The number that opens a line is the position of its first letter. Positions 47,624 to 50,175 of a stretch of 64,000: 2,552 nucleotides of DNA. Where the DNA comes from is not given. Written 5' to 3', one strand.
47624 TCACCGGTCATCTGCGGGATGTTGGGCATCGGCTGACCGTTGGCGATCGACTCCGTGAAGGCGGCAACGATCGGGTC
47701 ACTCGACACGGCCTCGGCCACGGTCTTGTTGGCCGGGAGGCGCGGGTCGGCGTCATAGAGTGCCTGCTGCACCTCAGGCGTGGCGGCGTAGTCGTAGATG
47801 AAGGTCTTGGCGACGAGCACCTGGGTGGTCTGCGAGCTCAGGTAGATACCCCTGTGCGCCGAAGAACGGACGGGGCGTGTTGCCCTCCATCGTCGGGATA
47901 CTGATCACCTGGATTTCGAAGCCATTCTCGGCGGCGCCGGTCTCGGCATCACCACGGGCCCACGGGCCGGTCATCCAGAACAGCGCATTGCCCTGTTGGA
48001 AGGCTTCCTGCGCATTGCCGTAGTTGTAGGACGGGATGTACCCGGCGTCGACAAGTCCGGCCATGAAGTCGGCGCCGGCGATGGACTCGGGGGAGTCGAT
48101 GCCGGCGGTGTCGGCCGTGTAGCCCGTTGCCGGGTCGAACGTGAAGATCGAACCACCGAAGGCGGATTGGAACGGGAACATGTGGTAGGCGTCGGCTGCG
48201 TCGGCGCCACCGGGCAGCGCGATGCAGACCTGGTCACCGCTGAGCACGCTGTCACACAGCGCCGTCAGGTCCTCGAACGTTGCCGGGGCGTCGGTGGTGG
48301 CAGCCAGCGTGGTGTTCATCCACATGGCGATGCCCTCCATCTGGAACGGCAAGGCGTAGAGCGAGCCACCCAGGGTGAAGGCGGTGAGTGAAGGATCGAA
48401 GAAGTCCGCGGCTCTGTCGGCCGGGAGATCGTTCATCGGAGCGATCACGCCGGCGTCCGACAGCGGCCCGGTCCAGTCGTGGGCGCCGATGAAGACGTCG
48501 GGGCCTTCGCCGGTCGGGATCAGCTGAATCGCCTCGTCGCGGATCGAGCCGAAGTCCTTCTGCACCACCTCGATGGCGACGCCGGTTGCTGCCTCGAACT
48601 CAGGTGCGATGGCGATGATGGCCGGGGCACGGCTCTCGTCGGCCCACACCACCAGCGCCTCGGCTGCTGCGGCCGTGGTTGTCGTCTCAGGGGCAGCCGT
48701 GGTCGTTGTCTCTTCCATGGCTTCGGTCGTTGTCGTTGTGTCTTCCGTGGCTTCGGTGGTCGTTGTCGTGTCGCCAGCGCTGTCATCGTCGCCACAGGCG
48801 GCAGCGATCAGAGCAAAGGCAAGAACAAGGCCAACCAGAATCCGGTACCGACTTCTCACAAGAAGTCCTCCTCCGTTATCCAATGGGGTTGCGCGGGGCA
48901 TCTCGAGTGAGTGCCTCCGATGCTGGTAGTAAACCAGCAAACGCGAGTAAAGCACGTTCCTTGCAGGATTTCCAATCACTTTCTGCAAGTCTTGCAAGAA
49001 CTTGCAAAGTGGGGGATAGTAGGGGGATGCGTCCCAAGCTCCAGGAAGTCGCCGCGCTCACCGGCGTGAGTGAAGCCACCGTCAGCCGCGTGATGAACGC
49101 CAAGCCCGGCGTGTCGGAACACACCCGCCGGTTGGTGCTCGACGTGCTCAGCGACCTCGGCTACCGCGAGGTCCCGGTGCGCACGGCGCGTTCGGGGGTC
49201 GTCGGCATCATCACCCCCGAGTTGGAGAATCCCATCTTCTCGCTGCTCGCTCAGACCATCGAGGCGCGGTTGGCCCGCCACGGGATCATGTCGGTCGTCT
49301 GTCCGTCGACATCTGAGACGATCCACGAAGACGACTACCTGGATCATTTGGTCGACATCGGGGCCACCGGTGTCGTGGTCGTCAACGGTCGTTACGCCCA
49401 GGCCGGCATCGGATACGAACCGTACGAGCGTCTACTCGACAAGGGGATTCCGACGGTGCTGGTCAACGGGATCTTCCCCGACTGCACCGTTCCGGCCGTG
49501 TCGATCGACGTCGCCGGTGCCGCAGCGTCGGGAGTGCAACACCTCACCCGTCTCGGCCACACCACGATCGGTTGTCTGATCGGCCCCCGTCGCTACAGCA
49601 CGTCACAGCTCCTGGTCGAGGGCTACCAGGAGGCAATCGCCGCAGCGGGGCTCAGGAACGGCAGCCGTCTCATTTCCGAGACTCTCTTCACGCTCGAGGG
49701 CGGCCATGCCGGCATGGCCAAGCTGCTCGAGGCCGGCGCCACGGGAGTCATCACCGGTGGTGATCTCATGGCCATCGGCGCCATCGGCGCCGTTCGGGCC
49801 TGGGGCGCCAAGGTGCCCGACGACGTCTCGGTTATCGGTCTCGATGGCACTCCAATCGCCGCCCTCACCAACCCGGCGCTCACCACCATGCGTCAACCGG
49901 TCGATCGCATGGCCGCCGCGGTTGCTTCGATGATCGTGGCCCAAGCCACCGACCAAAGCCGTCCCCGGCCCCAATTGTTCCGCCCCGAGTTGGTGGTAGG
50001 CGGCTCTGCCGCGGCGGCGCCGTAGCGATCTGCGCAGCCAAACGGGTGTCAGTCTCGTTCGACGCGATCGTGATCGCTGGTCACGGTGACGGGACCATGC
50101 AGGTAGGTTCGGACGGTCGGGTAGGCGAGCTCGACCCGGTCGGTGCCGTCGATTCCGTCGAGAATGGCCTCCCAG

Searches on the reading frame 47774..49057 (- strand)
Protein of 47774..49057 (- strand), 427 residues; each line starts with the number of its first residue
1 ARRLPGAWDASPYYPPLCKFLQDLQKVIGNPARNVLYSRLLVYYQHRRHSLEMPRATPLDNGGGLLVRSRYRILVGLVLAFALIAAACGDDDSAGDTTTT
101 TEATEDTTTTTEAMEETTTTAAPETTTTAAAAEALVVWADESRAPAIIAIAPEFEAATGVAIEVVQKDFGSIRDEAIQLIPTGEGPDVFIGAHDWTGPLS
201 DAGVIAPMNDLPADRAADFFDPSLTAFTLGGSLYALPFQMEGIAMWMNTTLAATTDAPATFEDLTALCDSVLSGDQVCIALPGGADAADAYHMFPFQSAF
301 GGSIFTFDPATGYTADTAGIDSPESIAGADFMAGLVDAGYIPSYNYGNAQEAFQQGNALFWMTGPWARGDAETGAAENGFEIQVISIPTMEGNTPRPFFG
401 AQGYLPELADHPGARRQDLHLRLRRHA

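Call 20: search_protein_families(library=pfam, proteins=[window:47774-49057:-], max_evalue=0.001)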
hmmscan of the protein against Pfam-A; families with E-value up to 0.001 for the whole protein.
window:47774-49057:- (427 aa): 4 families
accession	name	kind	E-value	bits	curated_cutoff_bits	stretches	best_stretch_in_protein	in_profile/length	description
PF13416.11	SBP_bac_8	-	4.8e-31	109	27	1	150-404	2-223/279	Bacterial extracellular solute-binding protein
PF01547.30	SBP_bac_1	-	4.4e-25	89.7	26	1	144-404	7-281/307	Bacterial extracellular solute-binding protein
PF21827.1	New_glue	-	1.8e-06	28.1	31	1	77-132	5-64/94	New glue protein family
PF13531.11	SBP_bac_11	-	0.00029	21.1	25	1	135-207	1-70/227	Bacterial extracellular solute-binding protein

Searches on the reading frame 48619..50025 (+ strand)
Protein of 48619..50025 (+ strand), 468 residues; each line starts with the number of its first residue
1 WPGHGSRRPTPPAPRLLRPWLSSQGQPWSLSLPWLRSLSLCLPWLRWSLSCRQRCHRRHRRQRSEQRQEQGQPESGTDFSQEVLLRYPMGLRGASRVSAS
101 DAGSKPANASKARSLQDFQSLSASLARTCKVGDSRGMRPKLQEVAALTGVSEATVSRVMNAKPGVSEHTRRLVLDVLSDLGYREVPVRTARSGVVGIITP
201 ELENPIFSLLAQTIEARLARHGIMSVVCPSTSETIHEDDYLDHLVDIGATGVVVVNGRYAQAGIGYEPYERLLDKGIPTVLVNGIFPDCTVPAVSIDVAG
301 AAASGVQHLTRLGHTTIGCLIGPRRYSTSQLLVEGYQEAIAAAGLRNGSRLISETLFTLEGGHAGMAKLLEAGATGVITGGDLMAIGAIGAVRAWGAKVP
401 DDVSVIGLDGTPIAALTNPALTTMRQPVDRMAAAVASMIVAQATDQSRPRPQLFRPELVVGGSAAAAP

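Call 20: search_protein_families(library=pfam, proteins=[window:48619-50025:+], max_evalue=0.001)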
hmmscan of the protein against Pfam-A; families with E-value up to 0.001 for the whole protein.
window:48619-50025:+ (468 aa): 4 families
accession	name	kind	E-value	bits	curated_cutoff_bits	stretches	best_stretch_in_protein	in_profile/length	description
PF13377.12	Peripla_BP_3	-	6.3e-32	111.4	26.5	1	306-463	1-166/167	Periplasmic binding protein-like domain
PF00532.27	Peripla_BP_1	-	2.1e-18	67.2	22.2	1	193-441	2-259/281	Periplasmic binding proteins and sugar binding domain of LacI family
PF00356.27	LacI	-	4.6e-13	49.2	27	1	141-183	2-44/46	Bacterial regulatory proteins, lacI family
PF13407.12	Peripla_BP_4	-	1.9e-08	34.6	35.1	1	195-442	1-253/258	Periplasmic binding protein domain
